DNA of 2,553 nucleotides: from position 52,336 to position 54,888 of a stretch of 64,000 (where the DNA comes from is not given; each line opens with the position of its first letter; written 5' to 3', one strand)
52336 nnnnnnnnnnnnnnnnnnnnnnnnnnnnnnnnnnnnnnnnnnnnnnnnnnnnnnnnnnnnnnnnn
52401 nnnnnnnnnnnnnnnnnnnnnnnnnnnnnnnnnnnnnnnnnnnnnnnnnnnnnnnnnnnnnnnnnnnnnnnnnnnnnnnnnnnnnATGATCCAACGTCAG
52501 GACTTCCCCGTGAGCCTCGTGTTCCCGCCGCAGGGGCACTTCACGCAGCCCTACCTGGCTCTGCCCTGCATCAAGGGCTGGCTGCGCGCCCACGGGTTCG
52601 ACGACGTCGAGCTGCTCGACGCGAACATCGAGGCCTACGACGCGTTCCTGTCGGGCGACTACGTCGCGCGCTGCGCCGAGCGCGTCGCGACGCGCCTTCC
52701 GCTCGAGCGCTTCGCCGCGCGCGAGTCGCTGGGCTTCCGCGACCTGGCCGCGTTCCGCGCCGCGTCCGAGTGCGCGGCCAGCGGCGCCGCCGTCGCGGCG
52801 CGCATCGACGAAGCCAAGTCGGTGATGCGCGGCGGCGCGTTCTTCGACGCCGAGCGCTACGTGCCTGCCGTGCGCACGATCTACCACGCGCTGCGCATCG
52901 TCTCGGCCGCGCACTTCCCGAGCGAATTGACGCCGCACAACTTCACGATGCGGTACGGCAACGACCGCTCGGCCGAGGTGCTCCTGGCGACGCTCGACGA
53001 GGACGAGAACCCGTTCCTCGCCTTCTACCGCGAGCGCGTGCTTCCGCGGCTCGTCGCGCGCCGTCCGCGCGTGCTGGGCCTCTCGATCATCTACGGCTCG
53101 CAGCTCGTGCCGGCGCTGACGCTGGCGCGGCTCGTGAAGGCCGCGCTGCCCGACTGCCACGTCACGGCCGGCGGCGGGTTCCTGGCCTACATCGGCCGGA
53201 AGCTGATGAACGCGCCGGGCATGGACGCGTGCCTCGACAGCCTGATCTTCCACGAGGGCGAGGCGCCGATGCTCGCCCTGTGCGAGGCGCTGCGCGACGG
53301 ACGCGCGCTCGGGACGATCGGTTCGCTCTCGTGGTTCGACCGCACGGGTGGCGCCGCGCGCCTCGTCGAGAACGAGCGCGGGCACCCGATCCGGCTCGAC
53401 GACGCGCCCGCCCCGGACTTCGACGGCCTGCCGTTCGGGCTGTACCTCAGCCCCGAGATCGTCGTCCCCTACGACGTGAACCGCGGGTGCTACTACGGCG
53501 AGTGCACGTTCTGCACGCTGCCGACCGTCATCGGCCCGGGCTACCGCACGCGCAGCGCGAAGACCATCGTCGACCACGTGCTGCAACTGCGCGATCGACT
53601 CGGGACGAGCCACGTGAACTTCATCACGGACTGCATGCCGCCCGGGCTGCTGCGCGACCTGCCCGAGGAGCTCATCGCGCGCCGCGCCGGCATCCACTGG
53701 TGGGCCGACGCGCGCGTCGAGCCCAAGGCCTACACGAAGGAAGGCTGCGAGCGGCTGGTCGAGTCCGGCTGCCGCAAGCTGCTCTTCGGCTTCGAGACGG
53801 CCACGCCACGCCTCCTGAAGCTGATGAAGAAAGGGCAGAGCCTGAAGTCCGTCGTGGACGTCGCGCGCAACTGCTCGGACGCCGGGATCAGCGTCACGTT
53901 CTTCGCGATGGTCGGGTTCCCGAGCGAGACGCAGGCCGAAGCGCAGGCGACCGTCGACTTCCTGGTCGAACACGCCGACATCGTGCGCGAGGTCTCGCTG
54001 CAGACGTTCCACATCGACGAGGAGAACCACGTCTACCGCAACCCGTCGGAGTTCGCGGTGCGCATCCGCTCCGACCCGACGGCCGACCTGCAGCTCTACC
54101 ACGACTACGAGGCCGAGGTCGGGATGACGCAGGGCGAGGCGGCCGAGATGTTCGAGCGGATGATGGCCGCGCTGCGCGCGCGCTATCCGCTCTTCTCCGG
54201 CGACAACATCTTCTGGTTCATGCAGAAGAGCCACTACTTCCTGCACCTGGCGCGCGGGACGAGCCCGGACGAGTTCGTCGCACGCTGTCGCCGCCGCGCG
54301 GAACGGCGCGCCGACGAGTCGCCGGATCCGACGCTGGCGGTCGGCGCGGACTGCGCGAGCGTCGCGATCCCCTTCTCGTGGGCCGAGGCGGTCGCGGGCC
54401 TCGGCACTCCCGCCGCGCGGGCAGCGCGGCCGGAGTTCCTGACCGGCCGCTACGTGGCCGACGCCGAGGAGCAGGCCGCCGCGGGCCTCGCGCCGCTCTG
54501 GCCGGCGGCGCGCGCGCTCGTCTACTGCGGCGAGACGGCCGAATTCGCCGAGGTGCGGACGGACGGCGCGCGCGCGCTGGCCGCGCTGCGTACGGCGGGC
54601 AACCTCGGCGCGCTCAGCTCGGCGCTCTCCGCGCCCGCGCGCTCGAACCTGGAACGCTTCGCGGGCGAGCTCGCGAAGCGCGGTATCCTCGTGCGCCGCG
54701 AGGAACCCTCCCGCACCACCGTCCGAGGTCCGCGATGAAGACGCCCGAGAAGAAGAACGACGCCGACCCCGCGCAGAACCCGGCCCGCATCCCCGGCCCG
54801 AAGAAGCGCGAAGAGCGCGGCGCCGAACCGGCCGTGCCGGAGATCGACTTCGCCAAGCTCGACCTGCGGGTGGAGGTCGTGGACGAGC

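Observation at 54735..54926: The 63-aa ORF: coding signature and unusual composition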

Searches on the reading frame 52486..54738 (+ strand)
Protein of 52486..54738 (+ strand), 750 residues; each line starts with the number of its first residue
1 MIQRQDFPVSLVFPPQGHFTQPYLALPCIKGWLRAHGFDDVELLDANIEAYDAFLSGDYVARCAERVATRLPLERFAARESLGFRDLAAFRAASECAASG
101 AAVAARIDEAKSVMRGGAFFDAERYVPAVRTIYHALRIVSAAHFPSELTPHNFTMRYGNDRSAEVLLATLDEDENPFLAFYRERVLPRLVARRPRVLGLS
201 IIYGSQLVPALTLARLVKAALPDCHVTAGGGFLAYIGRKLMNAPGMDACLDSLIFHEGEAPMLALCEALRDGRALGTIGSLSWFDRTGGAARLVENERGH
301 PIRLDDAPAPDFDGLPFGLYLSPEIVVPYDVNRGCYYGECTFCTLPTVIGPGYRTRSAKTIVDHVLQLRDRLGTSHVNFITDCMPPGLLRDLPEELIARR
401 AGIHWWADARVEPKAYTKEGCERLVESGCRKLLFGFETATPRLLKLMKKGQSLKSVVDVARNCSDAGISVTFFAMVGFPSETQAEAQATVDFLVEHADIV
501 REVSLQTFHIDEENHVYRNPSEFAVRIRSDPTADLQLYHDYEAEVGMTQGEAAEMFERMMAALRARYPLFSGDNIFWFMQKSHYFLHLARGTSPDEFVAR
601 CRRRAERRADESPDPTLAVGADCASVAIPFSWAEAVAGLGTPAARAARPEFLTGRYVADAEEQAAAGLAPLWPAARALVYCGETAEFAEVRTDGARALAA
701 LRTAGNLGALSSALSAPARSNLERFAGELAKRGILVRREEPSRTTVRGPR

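Call 5: search_protein_families(library=pfam, proteins=[window:52486-54738:+], max_evalue=0.01)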
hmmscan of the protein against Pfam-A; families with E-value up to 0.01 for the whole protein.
window:52486-54738:+ (750 aa): 2 families
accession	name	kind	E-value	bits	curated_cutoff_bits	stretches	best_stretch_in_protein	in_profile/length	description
PF04055.27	Radical_SAM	-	4.5e-18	66.4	29.5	1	332-493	4-166/166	Radical SAM superfamily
PF02310.24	B12-binding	-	1.9e-09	37.8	32.1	1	183-264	41-119/121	B12 binding domain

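Call 6: search_protein_families(library=ncbifam, proteins=[window:52486-54738:+], max_evalue=0.01)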
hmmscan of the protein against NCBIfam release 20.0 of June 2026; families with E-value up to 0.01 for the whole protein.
window:52486-54738:+ (750 aa): 22 families
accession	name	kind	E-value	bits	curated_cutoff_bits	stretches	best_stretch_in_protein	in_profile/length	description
NF050148.1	rSAM_ApyD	equivalog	1.1e-31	109.9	750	1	182-511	63-381/645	RiPP biosynthesis radical SAM protein ApyD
TIGR03975.1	rSAM_ocin_1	subfamily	3.1e-29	102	281.85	1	179-495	114-429/606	RiPP maturation radical SAM C-methyltransferase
TIGR04479.1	bcpD_PhpK_rSAM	subfamily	5.4e-23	81.1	600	1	181-523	98-434/504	PhpK family radical SAM P-methyltransferase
TIGR04072.2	rSAM_ladder_B12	equivalog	5.3e-22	78.1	360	1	292-491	148-344/443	lipid biosynthesis B12-binding/radical SAM protein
TIGR03471.1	HpnJ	equivalog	3e-18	66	577.6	1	328-498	196-367/472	hopanoid biosynthesis associated radical SAM protein HpnJ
TIGR04385.1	B12_rSAM_cofa1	equivalog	5.5e-18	65.4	450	1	205-496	81-364/438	B12 lower ligand biosynthesis radical SAM protein BzaD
TIGR04013.1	B12_SAM_MJ_1487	hypoth_equivalog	3e-16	59.2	251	2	158-381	8-204/382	TIGR04013 family B12-binding domain/radical SAM domain-containing protein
TIGR04367.1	HpnR_B12_rSAM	equivalog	1.7e-14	53.3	650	1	188-507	55-362/490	hopanoid C-3 methylase HpnR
TIGR04014.1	B12_SAM_MJ_0865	equivalog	2.2e-14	53.1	360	2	432-495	272-335/434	methyl-coenzyme M reductase glutamine C-methyltransferase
NF038361.1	rSAM_Sden_1168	equivalog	8.8e-13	47.6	575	1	190-492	137-447/560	Sden_1168 family B12-binding radical SAM P-methyltransferase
TIGR02026.1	BchE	equivalog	1.3e-11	44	481.35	1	183-491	53-360/497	magnesium-protoporphyrin IX monomethyl ester anaerobic oxidative cyclase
NF033070.1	rSAM_AprD4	equivalog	6e-09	35.3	500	1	330-497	200-367/456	AprD4 family radical SAM diol-dehydratase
TIGR01125.1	TIGR01125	equivalog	1.5e-06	27.5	356.95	1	331-497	142-317/432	30S ribosomal protein S12 methylthiotransferase RimO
TIGR00089.1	TIGR00089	subfamily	8.5e-06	24.8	251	1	330-496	144-318/429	MiaB/RimO family radical SAM methylthiotransferase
TIGR04190.1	B12_SAM_Ta0216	equivalog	1.9e-05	23.5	500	0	210-306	96-187/554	TIGR04190 family B12-binding domain/radical SAM domain protein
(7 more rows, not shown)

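Call 18: find_homologous_proteins(query=window:52486-54735:+, max_evalue=1e-10)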
Query window:52486-54735:+ (750 aa): 393 proteins with E <= 1e-10 among 8000 candidates; the best 120 are listed.
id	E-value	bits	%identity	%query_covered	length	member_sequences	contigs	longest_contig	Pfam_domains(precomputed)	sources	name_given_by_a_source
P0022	0.0e+0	1687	99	100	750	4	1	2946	PF04055.28,PF02310.25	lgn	-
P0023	0.0e+0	1567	91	100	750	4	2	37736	PF04055.28,PF02310.25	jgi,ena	-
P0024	0.0e+0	1554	90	100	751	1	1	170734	PF04055.28,PF02310.25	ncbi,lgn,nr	ncbi:MAG: radical SAM protein [Planctomycetota bacterium]|nr:radical SAM protein [Planctomycetota ba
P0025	0.0e+0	1507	87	100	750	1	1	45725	PF04055.28,PF02310.25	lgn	-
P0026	0.0e+0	1481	86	99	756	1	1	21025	PF04055.28,PF02310.25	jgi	jgi:radical SAM superfamily enzyme YgiQ (UPF0313 family)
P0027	0.0e+0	1466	85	100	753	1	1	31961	PF04055.28,PF02310.25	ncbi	-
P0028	0.0e+0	1455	84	100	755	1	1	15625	PF04055.28,PF02310.25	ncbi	-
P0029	0.0e+0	1448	84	100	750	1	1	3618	PF04055.28,PF02310.25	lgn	-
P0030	0.0e+0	1402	82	100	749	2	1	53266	PF04055.28,PF02310.25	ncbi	-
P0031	0.0e+0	1401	82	99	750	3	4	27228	PF04055.28,PF02310.25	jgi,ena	-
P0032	0.0e+0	1385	82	99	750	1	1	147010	PF04055.28,PF02310.25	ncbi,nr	ncbi:MAG: radical SAM protein [Planctomycetes bacterium]|nr:radical SAM protein [Planctomycetota bac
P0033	0.0e+0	1232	71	99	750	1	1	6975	PF04055.28,PF02310.25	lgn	-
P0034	0.0e+0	1219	71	99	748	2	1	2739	PF04055.28,PF02310.25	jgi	jgi:hypothetical protein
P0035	0.0e+0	1217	72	98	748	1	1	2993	PF04055.28,PF02310.25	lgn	-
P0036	0.0e+0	1216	69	100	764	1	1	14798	PF04055.28,PF02310.25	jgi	jgi:anaerobic magnesium-protoporphyrin IX monomethyl ester cyclase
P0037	0.0e+0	1214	71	98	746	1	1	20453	PF04055.28,PF02310.25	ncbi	-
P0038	0.0e+0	1209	70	99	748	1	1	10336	PF04055.28,PF02310.25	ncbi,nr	ncbi:MAG: radical SAM protein [Planctomycetes bacterium]|nr:radical SAM protein [Planctomycetota bac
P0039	0.0e+0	1195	70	100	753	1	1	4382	PF04055.28,PF02310.25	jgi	jgi:anaerobic magnesium-protoporphyrin IX monomethyl ester cyclase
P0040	0.0e+0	1183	71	98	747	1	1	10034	PF04055.28,PF02310.25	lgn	-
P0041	0.0e+0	1161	69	98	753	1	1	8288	PF04055.28,PF02310.25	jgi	jgi:hypothetical protein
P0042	0.0e+0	1149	69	98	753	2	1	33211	PF04055.28,PF02310.25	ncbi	ncbi:MAG: B12-binding domain-containing radical SAM protein [Planctomycetota bacterium]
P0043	0.0e+0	1147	67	100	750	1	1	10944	PF04055.28,PF02310.25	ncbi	-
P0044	0.0e+0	1146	67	100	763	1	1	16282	PF04055.28,PF02310.25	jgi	jgi:hypothetical protein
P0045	0.0e+0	1144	67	98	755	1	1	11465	PF04055.28,PF02310.25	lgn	-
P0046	0.0e+0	1138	66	98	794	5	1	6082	PF04055.28,PF02310.25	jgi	jgi:radical SAM superfamily enzyme YgiQ (UPF0313 family)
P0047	0.0e+0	1134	67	100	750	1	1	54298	PF04055.28,PF02310.25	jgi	jgi:hypothetical protein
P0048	0.0e+0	1133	67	99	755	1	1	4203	PF04055.28,PF02310.25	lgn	-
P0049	0.0e+0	1131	67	98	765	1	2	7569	PF04055.28,PF02310.25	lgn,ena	-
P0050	0.0e+0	1131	66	100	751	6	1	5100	PF04055.28,PF02310.25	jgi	jgi:hypothetical protein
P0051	0.0e+0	1128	67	98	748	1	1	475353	PF04055.28,PF02310.25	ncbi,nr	ncbi:MAG: radical SAM protein [Planctomycetes bacterium]|nr:radical SAM protein [Planctomycetota bac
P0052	0.0e+0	1127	67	100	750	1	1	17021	PF04055.28,PF02310.25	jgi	jgi:hypothetical protein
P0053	0.0e+0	1125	66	99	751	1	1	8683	PF04055.28,PF02310.25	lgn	-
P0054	0.0e+0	1125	66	100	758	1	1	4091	PF04055.28,PF02310.25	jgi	jgi:hypothetical protein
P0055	0.0e+0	1123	67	98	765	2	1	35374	PF04055.28,PF02310.25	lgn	-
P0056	0.0e+0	1122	68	97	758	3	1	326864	PF04055.28,PF02310.25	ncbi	-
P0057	0.0e+0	1118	66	99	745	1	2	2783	PF04055.28,PF02310.25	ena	-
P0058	0.0e+0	1117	66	99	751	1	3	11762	PF04055.28,PF02310.25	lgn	-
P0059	0.0e+0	1116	67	98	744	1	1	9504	PF04055.28,PF02310.25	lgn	-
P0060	0.0e+0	1116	65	98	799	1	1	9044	PF04055.28,PF02310.25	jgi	-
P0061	0.0e+0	1110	66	98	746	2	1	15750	PF04055.28,PF02310.25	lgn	-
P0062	0.0e+0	1110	66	98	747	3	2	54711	PF04055.28,PF02310.25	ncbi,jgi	jgi:anaerobic magnesium-protoporphyrin IX monomethyl ester cyclase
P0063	0.0e+0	1108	64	97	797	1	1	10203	PF04055.28,PF02310.25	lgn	-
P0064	0.0e+0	1104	65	98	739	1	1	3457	PF04055.28,PF02310.25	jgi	-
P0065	0.0e+0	1104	66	98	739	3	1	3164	PF04055.28,PF02310.25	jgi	jgi:radical SAM superfamily enzyme YgiQ (UPF0313 family)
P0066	0.0e+0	1104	66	98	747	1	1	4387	PF04055.28,PF02310.25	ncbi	-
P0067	0.0e+0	1103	66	98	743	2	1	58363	PF04055.28,PF02310.25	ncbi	-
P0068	0.0e+0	1102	66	99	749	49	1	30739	PF04055.28,PF02310.25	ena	-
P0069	0.0e+0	1102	66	98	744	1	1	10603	PF04055.28,PF02310.25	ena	-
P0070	0.0e+0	1102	66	98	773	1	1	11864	PF04055.28,PF02310.25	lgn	-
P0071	0.0e+0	1102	65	99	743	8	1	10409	PF04055.28,PF02310.25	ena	-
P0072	0.0e+0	1101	66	98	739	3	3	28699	PF04055.28,PF02310.25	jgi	-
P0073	0.0e+0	1101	66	99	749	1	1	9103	PF04055.28,PF02310.25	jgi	-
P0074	0.0e+0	1101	66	98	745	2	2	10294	PF04055.28,PF02310.25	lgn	-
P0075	0.0e+0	1097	64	99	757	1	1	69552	PF04055.28,PF02310.25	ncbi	ncbi:MAG: radical SAM protein [Planctomycetota bacterium]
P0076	0.0e+0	1097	66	98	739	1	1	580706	PF04055.28,PF02310.25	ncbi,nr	ncbi:MAG: radical SAM protein [Planctomycetes bacterium]|nr:radical SAM protein [Planctomycetota bac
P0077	0.0e+0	1094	65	98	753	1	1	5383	PF04055.28,PF02310.25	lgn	-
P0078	0.0e+0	1093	66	98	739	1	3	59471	PF04055.28,PF02310.25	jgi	jgi:hypothetical protein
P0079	0.0e+0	1093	65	99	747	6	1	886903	PF04055.28,PF02310.25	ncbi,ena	-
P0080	0.0e+0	1092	66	98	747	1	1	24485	PF04055.28,PF02310.25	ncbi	-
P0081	0.0e+0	1091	65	99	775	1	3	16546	PF04055.28,PF02310.25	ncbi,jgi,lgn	ncbi:MAG: anaerobic magnesium-protoporphyrin IX monomethyl ester cyclase [Planctomycetota bacterium]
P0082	0.0e+0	1091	65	98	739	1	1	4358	PF04055.28,PF02310.25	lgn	-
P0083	0.0e+0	1091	66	98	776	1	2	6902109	PF04055.28,PF02310.25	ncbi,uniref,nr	ncbi:B12-binding domain-containing radical SAM protein [Engelhardtia mirabilis]|uniref:Ribosomal pro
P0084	0.0e+0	1091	65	98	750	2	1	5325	PF04055.28,PF02310.25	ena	-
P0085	0.0e+0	1089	63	98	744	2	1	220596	PF04055.28,PF02310.25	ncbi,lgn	-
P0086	0.0e+0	1086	66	98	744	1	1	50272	PF04055.28,PF02310.25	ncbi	-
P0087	0.0e+0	1086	64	98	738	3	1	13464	PF04055.28,PF02310.25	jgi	jgi:hypothetical protein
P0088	0.0e+0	1085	65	98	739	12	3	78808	PF04055.28,PF02310.25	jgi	jgi:hypothetical protein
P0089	0.0e+0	1080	63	100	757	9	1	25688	PF04055.28,PF02310.25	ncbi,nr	ncbi:MAG: radical SAM protein [Planctomycetes bacterium]|nr:radical SAM protein [Planctomycetota bac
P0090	0.0e+0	1080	64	99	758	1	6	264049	PF04055.28,PF02310.25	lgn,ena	-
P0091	0.0e+0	1079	65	98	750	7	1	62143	PF04055.28,PF02310.25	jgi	jgi:radical SAM superfamily enzyme YgiQ (UPF0313 family)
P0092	0.0e+0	1079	64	99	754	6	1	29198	PF04055.28,PF02310.25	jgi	-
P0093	0.0e+0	1079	64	99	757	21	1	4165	PF04055.28,PF02310.25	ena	-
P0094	0.0e+0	1078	64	99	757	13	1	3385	PF04055.28,PF02310.25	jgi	jgi:hypothetical protein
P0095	0.0e+0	1077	66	97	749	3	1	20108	PF04055.28,PF02310.25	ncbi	-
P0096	0.0e+0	1076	67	97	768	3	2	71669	PF04055.28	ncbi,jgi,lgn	jgi:anaerobic magnesium-protoporphyrin IX monomethyl ester cyclase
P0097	0.0e+0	1076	64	98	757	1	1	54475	PF04055.28,PF02310.25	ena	-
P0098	0.0e+0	1076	63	100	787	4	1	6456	PF04055.28,PF02310.25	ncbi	-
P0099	0.0e+0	1075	63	97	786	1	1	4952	PF04055.28,PF02310.25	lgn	-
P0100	0.0e+0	1075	65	99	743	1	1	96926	PF04055.28,PF02310.25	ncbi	ncbi:MAG: radical SAM protein [Planctomycetota bacterium]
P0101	0.0e+0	1073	64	97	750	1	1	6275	PF04055.28,PF02310.25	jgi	jgi:anaerobic magnesium-protoporphyrin IX monomethyl ester cyclase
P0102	0.0e+0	1073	63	97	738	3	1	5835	PF04055.28,PF02310.25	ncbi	-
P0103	0.0e+0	1072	65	97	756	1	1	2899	PF04055.28,PF02310.25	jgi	jgi:hypothetical protein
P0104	0.0e+0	1070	64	98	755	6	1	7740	PF04055.28,PF02310.25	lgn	-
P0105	0.0e+0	1070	65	99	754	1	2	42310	PF04055.28,PF02310.25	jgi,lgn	-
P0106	0.0e+0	1066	64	99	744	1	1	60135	PF04055.28,PF02310.25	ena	-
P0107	0.0e+0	1065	65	98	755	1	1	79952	PF04055.28,PF02310.25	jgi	-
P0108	0.0e+0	1064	64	98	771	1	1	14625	PF04055.28,PF02310.25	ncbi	ncbi:MAG: radical SAM protein [Planctomycetota bacterium]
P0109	0.0e+0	1062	65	98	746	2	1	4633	PF04055.28,PF02310.25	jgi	jgi:hypothetical protein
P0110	0.0e+0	1062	64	98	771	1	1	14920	PF04055.28,PF02310.25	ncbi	ncbi:MAG: radical SAM protein [Planctomycetota bacterium]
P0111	0.0e+0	1060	63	98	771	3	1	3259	PF04055.28,PF02310.25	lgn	-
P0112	0.0e+0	1059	64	98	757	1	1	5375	PF04055.28,PF02310.25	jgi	jgi:hypothetical protein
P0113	0.0e+0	1058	64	97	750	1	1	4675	PF04055.28,PF02310.25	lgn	-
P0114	0.0e+0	1052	63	98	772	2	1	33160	PF04055.28,PF02310.25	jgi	jgi:anaerobic magnesium-protoporphyrin IX monomethyl ester cyclase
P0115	0.0e+0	1051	61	99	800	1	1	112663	PF04055.28,PF02310.25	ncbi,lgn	-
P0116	0.0e+0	1051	62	98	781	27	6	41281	PF04055.28,PF02310.25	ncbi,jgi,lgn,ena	jgi:anaerobic magnesium-protoporphyrin IX monomethyl ester cyclase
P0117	0.0e+0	1050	62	99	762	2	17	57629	PF04055.28,PF02310.25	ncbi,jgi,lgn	jgi:anaerobic magnesium-protoporphyrin IX monomethyl ester cyclase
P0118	0.0e+0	1050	63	98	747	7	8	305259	PF04055.28,PF02310.25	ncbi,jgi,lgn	ncbi:MAG: radical SAM protein [bacterium]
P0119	0.0e+0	1049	63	98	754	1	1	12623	PF04055.28,PF02310.25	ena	-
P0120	0.0e+0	1048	62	98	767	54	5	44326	PF04055.28,PF02310.25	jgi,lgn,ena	-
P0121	0.0e+0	1047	63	98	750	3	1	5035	PF04055.28,PF02310.25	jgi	-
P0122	0.0e+0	1044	66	95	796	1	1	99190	PF04055.28,PF02310.25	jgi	-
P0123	0.0e+0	1043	61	100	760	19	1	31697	PF04055.28,PF02310.25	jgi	jgi:anaerobic magnesium-protoporphyrin IX monomethyl ester cyclase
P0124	0.0e+0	1043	63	98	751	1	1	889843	PF04055.28,PF02310.25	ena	-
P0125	0.0e+0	1041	63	97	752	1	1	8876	PF04055.28,PF02310.25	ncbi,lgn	ncbi:MAG: radical SAM protein [Planctomycetota bacterium]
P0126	0.0e+0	1040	62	98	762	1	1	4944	PF04055.28,PF02310.25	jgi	-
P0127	0.0e+0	1039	62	97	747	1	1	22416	PF04055.28,PF02310.25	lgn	-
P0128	0.0e+0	1036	62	97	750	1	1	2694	PF04055.28,PF02310.25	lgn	-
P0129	0.0e+0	1034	64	95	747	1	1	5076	PF04055.28,PF02310.25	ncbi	-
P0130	0.0e+0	1033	62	98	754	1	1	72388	PF04055.28,PF02310.25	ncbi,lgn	-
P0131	0.0e+0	1033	68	87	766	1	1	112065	PF04055.28,PF02310.25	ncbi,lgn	-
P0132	0.0e+0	1033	62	98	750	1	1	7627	PF04055.28,PF02310.25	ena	-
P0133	0.0e+0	1033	62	95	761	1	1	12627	PF04055.28,PF02310.25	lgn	-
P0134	0.0e+0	1032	62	99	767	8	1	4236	PF04055.28,PF02310.25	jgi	-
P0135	0.0e+0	1031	62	100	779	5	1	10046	PF04055.28,PF02310.25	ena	-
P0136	0.0e+0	1030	63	97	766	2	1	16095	PF04055.28,PF02310.25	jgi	-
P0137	0.0e+0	1030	62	97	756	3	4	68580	PF04055.28,PF02310.25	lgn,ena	-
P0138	0.0e+0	1028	62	98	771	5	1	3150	PF04055.28,PF02310.25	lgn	-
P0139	0.0e+0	1028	61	100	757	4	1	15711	PF04055.28,PF02310.25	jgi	-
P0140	0.0e+0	1028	62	98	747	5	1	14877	PF04055.28,PF02310.25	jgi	jgi:hypothetical protein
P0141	0.0e+0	1027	63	98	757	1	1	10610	PF04055.28,PF02310.25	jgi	jgi:Radical SAM superfamily/B12 binding domain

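Call 19: find_encoding_contigs(protein=P0083, flank=10000, max_places=2)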
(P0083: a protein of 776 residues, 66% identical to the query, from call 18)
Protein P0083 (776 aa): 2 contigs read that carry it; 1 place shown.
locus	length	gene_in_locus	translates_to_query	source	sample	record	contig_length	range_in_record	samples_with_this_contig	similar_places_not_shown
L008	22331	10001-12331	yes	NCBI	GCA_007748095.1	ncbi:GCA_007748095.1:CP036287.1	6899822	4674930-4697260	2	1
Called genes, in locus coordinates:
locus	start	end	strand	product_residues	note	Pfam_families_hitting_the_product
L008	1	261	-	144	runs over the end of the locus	-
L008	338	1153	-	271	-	PF00005:ABC_tran, PF13304:AAA_21 (weak), PF13401:AAA_22 (faint)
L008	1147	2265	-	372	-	PF01032:FecCD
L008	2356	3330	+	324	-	PF01497:Peripla_BP_2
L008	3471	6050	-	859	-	-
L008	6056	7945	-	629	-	-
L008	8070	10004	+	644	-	PF02310:B12-binding, PF04055:Radical_SAM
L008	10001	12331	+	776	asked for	PF02310:B12-binding, PF04055:Radical_SAM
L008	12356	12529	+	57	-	-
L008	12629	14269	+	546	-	PF14312:FG-GAP_2 (faint)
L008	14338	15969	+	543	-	PF00092:VWA (weak), PF13519:VWA_2, PF13768:VWA_3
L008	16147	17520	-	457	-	PF00078:RVT_1, PF08388:GIIM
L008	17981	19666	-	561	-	PF05787:PhoX (faint)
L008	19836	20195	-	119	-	-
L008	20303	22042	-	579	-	PF03193:RsgA_GTPase (faint), PF00005:ABC_tran (weak), PF00350:Dynamin_N (weak), PF01926:MMR_HSR1 (weak)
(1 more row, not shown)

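Call 20: find_encoding_contigs(protein=P0118, flank=10000, max_places=2)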
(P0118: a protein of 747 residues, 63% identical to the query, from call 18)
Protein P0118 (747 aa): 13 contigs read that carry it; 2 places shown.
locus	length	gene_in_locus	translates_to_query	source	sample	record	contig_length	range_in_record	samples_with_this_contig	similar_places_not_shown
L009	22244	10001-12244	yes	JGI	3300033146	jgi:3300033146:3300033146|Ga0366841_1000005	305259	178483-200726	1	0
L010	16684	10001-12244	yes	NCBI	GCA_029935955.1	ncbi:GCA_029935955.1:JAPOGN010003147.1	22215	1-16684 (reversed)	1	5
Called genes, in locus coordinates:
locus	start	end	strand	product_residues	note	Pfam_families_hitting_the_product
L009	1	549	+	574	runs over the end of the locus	PF00115:COX1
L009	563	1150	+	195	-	PF00510:COX3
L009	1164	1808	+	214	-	PF00510:COX3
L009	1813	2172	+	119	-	PF03626:COX4_pro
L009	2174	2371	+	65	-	-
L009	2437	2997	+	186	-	-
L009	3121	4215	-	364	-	-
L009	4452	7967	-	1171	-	PF02369:Big_1 (faint), PF20598:DUF6795 (faint), PF13715:CarbopepD_reg_2 (faint), PF10670:DUF4198 (faint), PF00775:Dioxygenase_C (faint), PF13620:CarboxypepD_reg (weak), PF15976:CooC_C (faint), PF13620:CarboxypepD_reg, +4 more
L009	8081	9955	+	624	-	PF02310:B12-binding, PF04055:Radical_SAM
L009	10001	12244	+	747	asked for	PF02310:B12-binding (weak), PF04055:Radical_SAM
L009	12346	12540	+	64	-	-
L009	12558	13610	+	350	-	PF14522:Cytochrome_C7 (faint), PF14537:Cytochrom_c3_2 (faint), PF22113:Mtrc-MtrF_II-IV_dom (faint), PF09699:Paired_CXXCH_1 (faint), PF13435:Cytochrome_C554 (weak)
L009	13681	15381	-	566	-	PF25174:Beta-prop_THOC3 (faint)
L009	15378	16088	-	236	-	-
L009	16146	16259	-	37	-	-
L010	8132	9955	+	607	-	PF02310:B12-binding, PF04055:Radical_SAM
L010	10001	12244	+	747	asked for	PF02310:B12-binding (weak), PF04055:Radical_SAM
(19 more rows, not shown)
